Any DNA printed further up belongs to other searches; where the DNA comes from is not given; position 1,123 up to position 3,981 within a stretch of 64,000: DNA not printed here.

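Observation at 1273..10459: Two GT-A (GT2) / GT-C fusion proteins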

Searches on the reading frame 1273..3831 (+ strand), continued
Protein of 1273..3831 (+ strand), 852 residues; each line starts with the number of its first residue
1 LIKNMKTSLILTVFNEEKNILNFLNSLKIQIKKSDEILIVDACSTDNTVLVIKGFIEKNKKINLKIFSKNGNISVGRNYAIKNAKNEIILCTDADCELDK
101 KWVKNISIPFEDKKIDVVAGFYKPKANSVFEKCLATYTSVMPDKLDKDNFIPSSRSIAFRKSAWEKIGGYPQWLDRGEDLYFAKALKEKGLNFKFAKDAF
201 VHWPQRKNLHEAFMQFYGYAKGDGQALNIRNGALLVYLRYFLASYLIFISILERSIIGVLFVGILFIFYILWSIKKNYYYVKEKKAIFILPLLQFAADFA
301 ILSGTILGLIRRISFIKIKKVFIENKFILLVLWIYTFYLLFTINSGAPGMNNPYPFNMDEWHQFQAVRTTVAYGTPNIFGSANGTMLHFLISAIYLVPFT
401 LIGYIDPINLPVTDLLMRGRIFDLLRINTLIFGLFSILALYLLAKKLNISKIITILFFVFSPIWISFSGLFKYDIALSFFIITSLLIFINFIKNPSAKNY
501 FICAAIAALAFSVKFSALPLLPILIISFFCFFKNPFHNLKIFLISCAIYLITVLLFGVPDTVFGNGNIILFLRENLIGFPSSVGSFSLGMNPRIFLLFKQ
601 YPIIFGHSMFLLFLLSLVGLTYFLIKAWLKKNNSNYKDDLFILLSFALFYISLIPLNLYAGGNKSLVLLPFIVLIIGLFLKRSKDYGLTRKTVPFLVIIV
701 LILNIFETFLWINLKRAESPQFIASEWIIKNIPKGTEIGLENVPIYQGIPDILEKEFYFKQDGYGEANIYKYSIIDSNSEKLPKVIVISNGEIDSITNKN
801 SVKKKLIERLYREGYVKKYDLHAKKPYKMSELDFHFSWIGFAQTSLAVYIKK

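Call 45: search_protein_families(library=ncbifam, proteins=[L001:8247-8954:+, L001:1772-2530:+], max_evalue=0.00001)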
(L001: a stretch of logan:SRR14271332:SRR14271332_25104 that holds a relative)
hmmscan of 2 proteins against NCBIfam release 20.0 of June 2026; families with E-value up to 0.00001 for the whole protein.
L001:8247-8954:+ (235 aa): 8 families
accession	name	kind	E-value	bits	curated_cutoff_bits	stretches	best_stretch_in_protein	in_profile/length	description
NF047588.1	GlcsyltransPgfSStrep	equivalog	2.5e-16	59.8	500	1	6-217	2-209/308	glycosyltransferase PgfS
TIGR04182.1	glyco_TIGR04182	equivalog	2.5e-15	56.6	325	1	7-211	2-199/293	S-layer glycoprotein N-glycosyltransferase AglJ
NF041391.1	DPhHxTase_Halo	equivalog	5.2e-14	51.7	375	1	13-212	3-191/213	dolichyl-phosphate hexose transferase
NF058614.1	PPMAGASynPpgS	equivalog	7.2e-13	48.5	370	1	9-210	4-203/226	polyprenyl-phospho-N-acetylgalactosaminyl synthase PpgS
NF007986.1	PRK10714.1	equivalog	1.3e-11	44.1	529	1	7-217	8-214/316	undecaprenyl-phosphate 4-deoxy-4-formamido-L-arabinose transferase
TIGR03937.1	PgaC_IcaA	equivalog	6.7e-11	41.8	422.3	1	5-115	45-155/407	poly-beta-1,6-N-acetyl-D-glucosamine synthase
NF050050.1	ProtGlycPglI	equivalog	1.1e-06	28.2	500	1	6-122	3-120/306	GalNAc(5)-diNAcBac-PP-undecaprenol beta-1,3-glucosyltransferase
NF007482.0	PRK10073.1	equivalog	1.8e-06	27.2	423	1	1-112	2-108/334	glycosyltransferase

L001:1772-2530:+ (252 aa): 7 families
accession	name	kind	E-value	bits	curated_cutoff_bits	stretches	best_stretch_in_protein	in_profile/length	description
NF041391.1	DPhHxTase_Halo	equivalog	1.3e-11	43.9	375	1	15-207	6-187/213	dolichyl-phosphate hexose transferase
NF047588.1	GlcsyltransPgfSStrep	equivalog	1.9e-11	43.7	500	1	4-167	1-163/308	glycosyltransferase PgfS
TIGR03937.1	PgaC_IcaA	equivalog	2.5e-11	43.2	422.3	1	5-108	46-149/407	poly-beta-1,6-N-acetyl-D-glucosamine synthase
NF007482.0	PRK10073.1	equivalog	7.5e-11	41.6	423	1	3-95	5-96/334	glycosyltransferase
NF007986.1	PRK10714.1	equivalog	5.5e-10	38.7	529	1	5-170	7-171/316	undecaprenyl-phosphate 4-deoxy-4-formamido-L-arabinose transferase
TIGR04182.1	glyco_TIGR04182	equivalog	2.6e-09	36.9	325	1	6-212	2-199/293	S-layer glycoprotein N-glycosyltransferase AglJ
TIGR04283.1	glyco_like_mftF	equivalog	8.5e-07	28.8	182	1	6-89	1-77/221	TIGR04283 family arsenosugar biosynthesis glycosyltransferase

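Call 47: find_related_loci(query=A1, collection=genome_contigs, flank=10000)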
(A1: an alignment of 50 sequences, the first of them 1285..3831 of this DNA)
Query A1 (848 aa) in genome_contigs; peptide patterns used: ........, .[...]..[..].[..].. (x = any residue, [..] = any of these).
124 stretches matched a pattern; 95 encode a relative of the query (tblastn E <= 1e-3); the best 80 are kept; 79 distinct loci.
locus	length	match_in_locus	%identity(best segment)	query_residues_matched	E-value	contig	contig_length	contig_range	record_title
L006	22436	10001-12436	50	1-811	0e+0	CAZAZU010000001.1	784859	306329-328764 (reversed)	MAG TPA_asm: uncultured Gammaproteobacteria bacterium isolate SRP178908_co1_328 genome assembly, contig: NODE_1_length_7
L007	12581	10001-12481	50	1-833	0e+0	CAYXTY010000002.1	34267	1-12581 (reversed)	MAG TPA_asm: uncultured Gammaproteobacteria bacterium isolate SRP286056_co1_91 genome assembly, contig: NODE_1347_length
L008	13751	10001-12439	50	1-813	0e+0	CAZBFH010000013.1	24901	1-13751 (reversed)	MAG TPA_asm: uncultured Gammaproteobacteria bacterium isolate SRP342105_co2_162 genome assembly, contig: NODE_1985_lengt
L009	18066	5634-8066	50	1-811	0e+0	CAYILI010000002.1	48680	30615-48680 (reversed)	MAG TPA_asm: uncultured Gammaproteobacteria bacterium isolate ERP119705_co22_367 genome assembly, contig: NODE_449_lengt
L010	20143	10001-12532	48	1-845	0e+0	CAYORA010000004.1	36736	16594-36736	MAG TPA_asm: uncultured Gammaproteobacteria bacterium isolate SRP170004_co1_164 genome assembly, contig: NODE_1558_lengt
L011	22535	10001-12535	50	1-847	0e+0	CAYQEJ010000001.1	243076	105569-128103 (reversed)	MAG TPA_asm: uncultured Gammaproteobacteria bacterium isolate SRP278252_co2_88 genome assembly, contig: NODE_35_length_2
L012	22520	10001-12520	47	1-846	0e+0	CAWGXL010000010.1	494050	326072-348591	MAG: uncultured bacterium isolate MFD09206.bin.2.20 genome assembly, contig: contig_853, whole genome shotgun sequence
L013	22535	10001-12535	45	1-847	0e+0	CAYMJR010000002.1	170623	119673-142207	MAG TPA_asm: uncultured Gammaproteobacteria bacterium isolate SRP272529_co1_137 genome assembly, contig: NODE_51_length_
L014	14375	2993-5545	46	1-848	0e+0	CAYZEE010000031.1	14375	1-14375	MAG TPA_asm: uncultured Gammaproteobacteria bacterium isolate SRP271791_co2_53 genome assembly, contig: NODE_1039_length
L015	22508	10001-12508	45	1-847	0e+0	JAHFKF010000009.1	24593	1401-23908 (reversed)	MAG: Candidatus Levyibacteriota bacterium isolate nzgw403 NODE_1180_length_24594_cov_3.162056, whole genome shotgun sequ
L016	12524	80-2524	44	1-813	0e+0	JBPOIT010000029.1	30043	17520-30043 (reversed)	MAG: Candidatus Levyibacteriota bacterium isolate MAG_784 c_000000578630, whole genome shotgun sequence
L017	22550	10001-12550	46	1-847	0e+0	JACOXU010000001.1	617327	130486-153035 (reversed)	MAG: Candidatus Levyibacteriota bacterium isolate NC_groundwater_161_Ag_S-0.1um_37_19 S4_GD2017_2_S1_scaffold_10, whole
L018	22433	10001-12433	46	1-816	0e+0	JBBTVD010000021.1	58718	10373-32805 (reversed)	MAG: Patescibacteria group bacterium isolate H14-bin010_1 H14_bin010_1_000000000021, whole genome shotgun sequence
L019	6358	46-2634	44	1-847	0e+0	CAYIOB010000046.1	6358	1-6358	MAG TPA_asm: uncultured Gammaproteobacteria bacterium isolate ERP119705_co25_644 genome assembly, contig: NODE_14475_len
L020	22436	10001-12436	43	1-811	0e+0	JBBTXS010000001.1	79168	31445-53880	MAG: Patescibacteria group bacterium isolate H51-bin091_1 H51_bin091_1_000000000001, whole genome shotgun sequence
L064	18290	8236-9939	41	296-847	5e-111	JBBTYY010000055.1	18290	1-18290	MAG: Patescibacteria group bacterium isolate H52-bin050_1 H52_bin050_1_000000000055, whole genome shotgun sequence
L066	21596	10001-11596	37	320-845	1e-100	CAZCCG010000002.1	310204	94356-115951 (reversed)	MAG TPA_asm: uncultured Gammaproteobacteria bacterium isolate SRP200132_co1_33 genome assembly, contig: NODE_20_length_3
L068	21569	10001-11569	38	307-833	1e-95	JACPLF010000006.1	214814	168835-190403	MAG: Candidatus Levyibacteriota bacterium isolate NC_groundwater_514_Ag_S-0.1um_37_12 S35_SO-1_scaffold_96964, whole gen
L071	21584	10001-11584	38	319-848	1e-89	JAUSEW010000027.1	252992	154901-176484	MAG: Candidatus Levyibacteriota bacterium isolate E14_maxbin.252 E14_k141_1713433, whole genome shotgun sequence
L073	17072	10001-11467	36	320-820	3e-83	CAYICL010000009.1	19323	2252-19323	MAG TPA_asm: uncultured Pseudomonadales bacterium isolate ERP119705_co18_677 genome assembly, contig: NODE_3386_length_1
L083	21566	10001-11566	34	335-847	1e-83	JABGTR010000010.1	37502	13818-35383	MAG: Candidatus Paceibacterota bacterium isolate SI034_bin135 k141_561913, whole genome shotgun sequence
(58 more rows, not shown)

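Call 50: search_protein_families(library=pfam, proteins=[L064:9947-12241:+, L066:4992-7562:-, L083:9095-11593:+, L068:7296-8462:+, L068:8472-10010:+, L071:5893-7548:+, L071:7953-9944:+, L071:4966-5889:+, L073:4385-6661:+, L073:6651-8699:+], max_evalue=0.001)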
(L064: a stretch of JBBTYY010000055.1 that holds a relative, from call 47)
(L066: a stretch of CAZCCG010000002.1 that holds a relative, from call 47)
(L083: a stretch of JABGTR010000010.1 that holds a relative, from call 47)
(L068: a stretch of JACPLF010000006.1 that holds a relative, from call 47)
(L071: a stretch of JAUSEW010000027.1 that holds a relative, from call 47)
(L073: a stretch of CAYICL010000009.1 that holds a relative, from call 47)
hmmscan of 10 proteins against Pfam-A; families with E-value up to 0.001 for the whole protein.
L064:9947-12241:+ (764 aa): 2 families
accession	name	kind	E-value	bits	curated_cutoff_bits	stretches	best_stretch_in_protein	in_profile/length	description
PF00535.33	Glycos_transf_2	-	6.3e-23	82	23.3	1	7-171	2-165/168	Glycosyl transferase family 2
PF13231.12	PMT_2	-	3.7e-07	30.9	26.1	1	347-478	24-152/160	Dolichyl-phosphate-mannose-protein mannosyltransferase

L066:4992-7562:- (856 aa): 1 family
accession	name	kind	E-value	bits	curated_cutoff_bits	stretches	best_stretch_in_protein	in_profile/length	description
PF00535.33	Glycos_transf_2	-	8.8e-15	55.5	23.3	1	4-170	1-166/168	Glycosyl transferase family 2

L083:9095-11593:+ (832 aa): 5 families
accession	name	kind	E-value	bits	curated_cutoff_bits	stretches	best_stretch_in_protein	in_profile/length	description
PF00535.33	Glycos_transf_2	-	1.3e-16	61.4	23.3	1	7-197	1-167/168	Glycosyl transferase family 2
PF02366.24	PMT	-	1.5e-08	35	22.7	1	346-529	44-232/245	Dolichyl-phosphate-mannose-protein mannosyltransferase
PF13231.12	PMT_2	-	2e-08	35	26.1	1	391-513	24-148/160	Dolichyl-phosphate-mannose-protein mannosyltransferase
PF10111.15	Glyco_tranf_2_2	-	4e-06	27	27.3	1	19-219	15-201/276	Glycosyltransferase like family 2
PF13641.12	Glyco_tranf_2_3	-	8.1e-05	23.2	27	1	17-235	14-212/230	Glycosyltransferase like family 2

L068:7296-8462:+ (388 aa): 3 families
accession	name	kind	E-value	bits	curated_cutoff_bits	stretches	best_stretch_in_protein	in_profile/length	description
PF00535.33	Glycos_transf_2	-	6.3e-24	85.2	23.3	1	11-122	1-117/168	Glycosyl transferase family 2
PF13641.12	Glyco_tranf_2_3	-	8.6e-10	39.5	27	1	10-206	3-216/230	Glycosyltransferase like family 2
PF13506.12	Glyco_transf_21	-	1.9e-06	27.9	21.7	1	78-219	25-174/174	Glycosyl transferase family 21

L068:8472-10010:+ (512 aa): 0 families

L071:5893-7548:+ (551 aa): 0 families

L071:7953-9944:+ (663 aa): 0 families

L071:4966-5889:+ (307 aa): 5 families
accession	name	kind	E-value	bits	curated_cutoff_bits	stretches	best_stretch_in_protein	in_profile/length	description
PF00535.33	Glycos_transf_2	-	3.2e-22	79.7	23.3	1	4-120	1-122/168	Glycosyl transferase family 2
PF13641.12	Glyco_tranf_2_3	-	1.9e-12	48.2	27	2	4-110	4-120/230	Glycosyltransferase like family 2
PF13506.12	Glyco_transf_21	-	5.8e-09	36.1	21.7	1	70-211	24-173/174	Glycosyl transferase family 21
PF10111.15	Glyco_tranf_2_2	-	1.1e-06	28.8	27.3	0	10-89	7-94/276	Glycosyltransferase like family 2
PF13632.12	Glyco_trans_2_3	-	5.5e-05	23.5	27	1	142-262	71-188/198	Glycosyl transferase family group 2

L073:4385-6661:+ (758 aa): 0 families

L073:6651-8699:+ (682 aa): 0 families

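Call 52: search_solved_structures(query=L064:9947-12241:+, max_evalue=0.01)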
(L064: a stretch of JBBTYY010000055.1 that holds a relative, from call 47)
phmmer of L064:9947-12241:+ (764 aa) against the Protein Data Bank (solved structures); distinct sequences matched with E-value up to 0.01: 4.
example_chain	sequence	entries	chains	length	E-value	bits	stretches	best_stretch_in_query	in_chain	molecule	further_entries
5mlz_A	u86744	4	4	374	1.6e-19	72.7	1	3-229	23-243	Dolichol monophosphate mannose synthase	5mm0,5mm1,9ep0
9bhc_C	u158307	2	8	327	1.4e-14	56.4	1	3-229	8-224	Undecaprenyl-phosphate 4-deoxy-4-formamido-L-arabinose transferase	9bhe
8vxh_A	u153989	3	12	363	2e-14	55.9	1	3-229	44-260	Undecaprenyl-phosphate 4-deoxy-4-formamido-L-arabinose transferase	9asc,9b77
9hwj_A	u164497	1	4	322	2e-13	52.6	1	3-228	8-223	Undecaprenyl-phosphate 4-deoxy-4-formamido-L-arabinose transferase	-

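Call 67: list_cluster_members(proteins=[P0001, P0121])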
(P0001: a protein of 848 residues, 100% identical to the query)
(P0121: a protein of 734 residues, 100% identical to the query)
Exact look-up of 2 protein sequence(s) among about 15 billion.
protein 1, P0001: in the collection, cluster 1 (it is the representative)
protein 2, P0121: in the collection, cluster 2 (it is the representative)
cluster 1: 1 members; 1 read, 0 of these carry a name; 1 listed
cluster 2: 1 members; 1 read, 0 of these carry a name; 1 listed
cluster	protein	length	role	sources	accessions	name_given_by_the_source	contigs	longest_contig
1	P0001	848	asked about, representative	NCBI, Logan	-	-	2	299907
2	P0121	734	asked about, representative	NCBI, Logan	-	-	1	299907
